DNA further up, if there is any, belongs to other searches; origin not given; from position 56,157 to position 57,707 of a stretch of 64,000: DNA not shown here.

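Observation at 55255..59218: Translationally coupled ATP-grasp / alpha-oxoamine synthase / ACAD-GNAT cassette next to the urease operon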

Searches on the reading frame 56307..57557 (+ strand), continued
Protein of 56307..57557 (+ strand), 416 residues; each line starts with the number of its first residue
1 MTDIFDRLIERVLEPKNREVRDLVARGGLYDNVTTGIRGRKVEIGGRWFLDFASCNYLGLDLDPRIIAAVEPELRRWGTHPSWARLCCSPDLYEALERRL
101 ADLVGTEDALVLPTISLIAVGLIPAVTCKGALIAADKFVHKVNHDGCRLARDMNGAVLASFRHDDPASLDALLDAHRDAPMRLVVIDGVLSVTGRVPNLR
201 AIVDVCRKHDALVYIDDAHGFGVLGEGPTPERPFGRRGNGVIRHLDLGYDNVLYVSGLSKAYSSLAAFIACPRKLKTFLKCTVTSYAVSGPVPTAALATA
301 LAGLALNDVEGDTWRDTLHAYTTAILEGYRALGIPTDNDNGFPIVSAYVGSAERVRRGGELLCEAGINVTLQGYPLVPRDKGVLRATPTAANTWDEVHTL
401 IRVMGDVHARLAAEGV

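Call 44: search_protein_families(library=pfam, proteins=[L012:8820-9341:+, L012:12339-13139:+, L014:8230-8685:+, L014:11249-12589:-, L015:129-827:-, L016:6945-7799:+, L011:7552-7971:+, L011:9108-9953:-, L011:13620-15245:+, L011:11346-13433:+], max_evalue=0.01)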
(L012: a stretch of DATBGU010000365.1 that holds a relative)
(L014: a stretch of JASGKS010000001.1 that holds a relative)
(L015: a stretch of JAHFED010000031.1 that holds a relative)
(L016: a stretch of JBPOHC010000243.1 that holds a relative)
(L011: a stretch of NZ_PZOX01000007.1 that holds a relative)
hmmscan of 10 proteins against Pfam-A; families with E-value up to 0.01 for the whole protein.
L012:8820-9341:+ (173 aa): 7 families
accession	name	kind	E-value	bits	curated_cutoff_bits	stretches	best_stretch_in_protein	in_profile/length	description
PF00583.31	Acetyltransf_1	-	3.1e-19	69.8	20.7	1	47-137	26-116/116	Acetyltransferase (GNAT) family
PF13508.13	Acetyltransf_7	-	3.1e-16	60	27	1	55-138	2-83/84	Acetyltransferase (GNAT) domain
PF13673.13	Acetyltransf_10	-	7.4e-14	52.3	23.6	1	53-152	28-121/128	Acetyltransferase (GNAT) domain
PF13527.13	Acetyltransf_9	-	2.3e-06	28.1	25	1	30-138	18-125/127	Acetyltransferase (GNAT) domain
PF08445.16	FR47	-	2.4e-06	27.9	22.1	1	81-142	22-82/86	FR47-like protein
PF13480.13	Acetyltransf_6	-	0.004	17.8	22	0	8-117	23-132/143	Acetyltransferase (GNAT) domain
PF14542.12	Acetyltransf_CG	-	0.0053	17.3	30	0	87-114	31-58/80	GCN5-related N-acetyl-transferase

L012:12339-13139:+ (266 aa): 1 family
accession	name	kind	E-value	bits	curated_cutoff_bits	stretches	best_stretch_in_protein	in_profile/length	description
PF12900.13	Pyridox_ox_2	-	3.8e-45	153.7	27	1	64-207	1-140/140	Pyridoxamine 5'-phosphate oxidase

L014:8230-8685:+ (151 aa): 1 family
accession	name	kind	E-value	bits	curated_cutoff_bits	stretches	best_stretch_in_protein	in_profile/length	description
PF04748.18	Polysacc_deac_2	-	0.0092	15.5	27.5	0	47-97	123-173/212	Divergent polysaccharide deacetylase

L014:11249-12589:- (446 aa): 0 families

L015:129-827:- (232 aa): 4 families
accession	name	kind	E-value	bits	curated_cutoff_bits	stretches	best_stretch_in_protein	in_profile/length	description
PF00583.31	Acetyltransf_1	-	1.6e-08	35.3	20.7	1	91-183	24-116/116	Acetyltransferase (GNAT) family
PF13508.13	Acetyltransf_7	-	1.6e-08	35.2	27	1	101-184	6-83/84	Acetyltransferase (GNAT) domain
PF13527.13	Acetyltransf_9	-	0.00011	22.6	25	1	71-183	10-124/127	Acetyltransferase (GNAT) domain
PF13673.13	Acetyltransf_10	-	0.00051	20.5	23.6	1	136-186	57-110/128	Acetyltransferase (GNAT) domain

L016:6945-7799:+ (284 aa): 2 families
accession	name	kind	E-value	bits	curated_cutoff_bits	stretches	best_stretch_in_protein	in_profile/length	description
PF04116.19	FA_hydroxylase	-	8.1e-32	110.8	31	1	118-252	2-132/132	Fatty acid hydroxylase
PF01545.26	Cation_efflux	-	0.0031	17.7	26.6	1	12-182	11-161/198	Cation efflux family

L011:7552-7971:+ (139 aa): 0 families

L011:9108-9953:- (281 aa): 0 families

L011:13620-15245:+ (541 aa): 4 families
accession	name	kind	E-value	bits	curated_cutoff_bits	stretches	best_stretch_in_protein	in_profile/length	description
PF00135.34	COesterase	-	2.9e-133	446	27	1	41-534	2-513/515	Carboxylesterase family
PF20434.5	BD-FAE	-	4e-14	53.1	26.8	1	123-246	3-114/215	BD-FAE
PF07859.19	Abhydrolase_3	-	9.9e-12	45.5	25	2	199-301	49-143/210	alpha/beta hydrolase fold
PF00326.27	Peptidase_S9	-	0.0083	16.1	22.6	0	159-264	9-105/213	Prolyl oligopeptidase family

L011:11346-13433:+ (695 aa): 2 families
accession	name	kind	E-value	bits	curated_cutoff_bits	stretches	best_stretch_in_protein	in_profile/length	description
PF04734.18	Ceramidase_alk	-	2.2e-177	591.2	32.1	1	56-529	1-509/509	Neutral/alkaline non-lysosomal ceramidase, N-terminal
PF17048.11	Ceramidse_alk_C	-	5.1e-55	186.3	30.5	1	532-694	2-169/169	Neutral/alkaline non-lysosomal ceramidase, C-terminal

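Call 46: search_solved_structures(query=window:56307-57554:+, max_evalue=1e-28, show_alignments=5)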
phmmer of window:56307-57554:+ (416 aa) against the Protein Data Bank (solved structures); distinct sequences matched with E-value up to 1e-28: 5.
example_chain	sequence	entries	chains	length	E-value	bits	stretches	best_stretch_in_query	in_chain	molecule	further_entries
8s1y_A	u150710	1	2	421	6.6e-40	140.8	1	18-404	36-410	8-amino-7-oxononanoate synthase/2-amino-3-ketobutyrate coenzyme A ligase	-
7poa_A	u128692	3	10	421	2.3e-39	139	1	18-404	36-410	8-amino-7-oxononanoate synthase/2-amino-3-ketobutyrate coenzyme A ligase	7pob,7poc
3tqx_A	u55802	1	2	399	2e-31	112.8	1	9-413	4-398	2-amino-3-ketobutyrate coenzyme A ligase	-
3a2b_A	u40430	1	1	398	1.9e-30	109.6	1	32-408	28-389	Serine palmitoyltransferase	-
8guh_A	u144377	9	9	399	1.9e-30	109.6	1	32-408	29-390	Serine palmitoyltransferase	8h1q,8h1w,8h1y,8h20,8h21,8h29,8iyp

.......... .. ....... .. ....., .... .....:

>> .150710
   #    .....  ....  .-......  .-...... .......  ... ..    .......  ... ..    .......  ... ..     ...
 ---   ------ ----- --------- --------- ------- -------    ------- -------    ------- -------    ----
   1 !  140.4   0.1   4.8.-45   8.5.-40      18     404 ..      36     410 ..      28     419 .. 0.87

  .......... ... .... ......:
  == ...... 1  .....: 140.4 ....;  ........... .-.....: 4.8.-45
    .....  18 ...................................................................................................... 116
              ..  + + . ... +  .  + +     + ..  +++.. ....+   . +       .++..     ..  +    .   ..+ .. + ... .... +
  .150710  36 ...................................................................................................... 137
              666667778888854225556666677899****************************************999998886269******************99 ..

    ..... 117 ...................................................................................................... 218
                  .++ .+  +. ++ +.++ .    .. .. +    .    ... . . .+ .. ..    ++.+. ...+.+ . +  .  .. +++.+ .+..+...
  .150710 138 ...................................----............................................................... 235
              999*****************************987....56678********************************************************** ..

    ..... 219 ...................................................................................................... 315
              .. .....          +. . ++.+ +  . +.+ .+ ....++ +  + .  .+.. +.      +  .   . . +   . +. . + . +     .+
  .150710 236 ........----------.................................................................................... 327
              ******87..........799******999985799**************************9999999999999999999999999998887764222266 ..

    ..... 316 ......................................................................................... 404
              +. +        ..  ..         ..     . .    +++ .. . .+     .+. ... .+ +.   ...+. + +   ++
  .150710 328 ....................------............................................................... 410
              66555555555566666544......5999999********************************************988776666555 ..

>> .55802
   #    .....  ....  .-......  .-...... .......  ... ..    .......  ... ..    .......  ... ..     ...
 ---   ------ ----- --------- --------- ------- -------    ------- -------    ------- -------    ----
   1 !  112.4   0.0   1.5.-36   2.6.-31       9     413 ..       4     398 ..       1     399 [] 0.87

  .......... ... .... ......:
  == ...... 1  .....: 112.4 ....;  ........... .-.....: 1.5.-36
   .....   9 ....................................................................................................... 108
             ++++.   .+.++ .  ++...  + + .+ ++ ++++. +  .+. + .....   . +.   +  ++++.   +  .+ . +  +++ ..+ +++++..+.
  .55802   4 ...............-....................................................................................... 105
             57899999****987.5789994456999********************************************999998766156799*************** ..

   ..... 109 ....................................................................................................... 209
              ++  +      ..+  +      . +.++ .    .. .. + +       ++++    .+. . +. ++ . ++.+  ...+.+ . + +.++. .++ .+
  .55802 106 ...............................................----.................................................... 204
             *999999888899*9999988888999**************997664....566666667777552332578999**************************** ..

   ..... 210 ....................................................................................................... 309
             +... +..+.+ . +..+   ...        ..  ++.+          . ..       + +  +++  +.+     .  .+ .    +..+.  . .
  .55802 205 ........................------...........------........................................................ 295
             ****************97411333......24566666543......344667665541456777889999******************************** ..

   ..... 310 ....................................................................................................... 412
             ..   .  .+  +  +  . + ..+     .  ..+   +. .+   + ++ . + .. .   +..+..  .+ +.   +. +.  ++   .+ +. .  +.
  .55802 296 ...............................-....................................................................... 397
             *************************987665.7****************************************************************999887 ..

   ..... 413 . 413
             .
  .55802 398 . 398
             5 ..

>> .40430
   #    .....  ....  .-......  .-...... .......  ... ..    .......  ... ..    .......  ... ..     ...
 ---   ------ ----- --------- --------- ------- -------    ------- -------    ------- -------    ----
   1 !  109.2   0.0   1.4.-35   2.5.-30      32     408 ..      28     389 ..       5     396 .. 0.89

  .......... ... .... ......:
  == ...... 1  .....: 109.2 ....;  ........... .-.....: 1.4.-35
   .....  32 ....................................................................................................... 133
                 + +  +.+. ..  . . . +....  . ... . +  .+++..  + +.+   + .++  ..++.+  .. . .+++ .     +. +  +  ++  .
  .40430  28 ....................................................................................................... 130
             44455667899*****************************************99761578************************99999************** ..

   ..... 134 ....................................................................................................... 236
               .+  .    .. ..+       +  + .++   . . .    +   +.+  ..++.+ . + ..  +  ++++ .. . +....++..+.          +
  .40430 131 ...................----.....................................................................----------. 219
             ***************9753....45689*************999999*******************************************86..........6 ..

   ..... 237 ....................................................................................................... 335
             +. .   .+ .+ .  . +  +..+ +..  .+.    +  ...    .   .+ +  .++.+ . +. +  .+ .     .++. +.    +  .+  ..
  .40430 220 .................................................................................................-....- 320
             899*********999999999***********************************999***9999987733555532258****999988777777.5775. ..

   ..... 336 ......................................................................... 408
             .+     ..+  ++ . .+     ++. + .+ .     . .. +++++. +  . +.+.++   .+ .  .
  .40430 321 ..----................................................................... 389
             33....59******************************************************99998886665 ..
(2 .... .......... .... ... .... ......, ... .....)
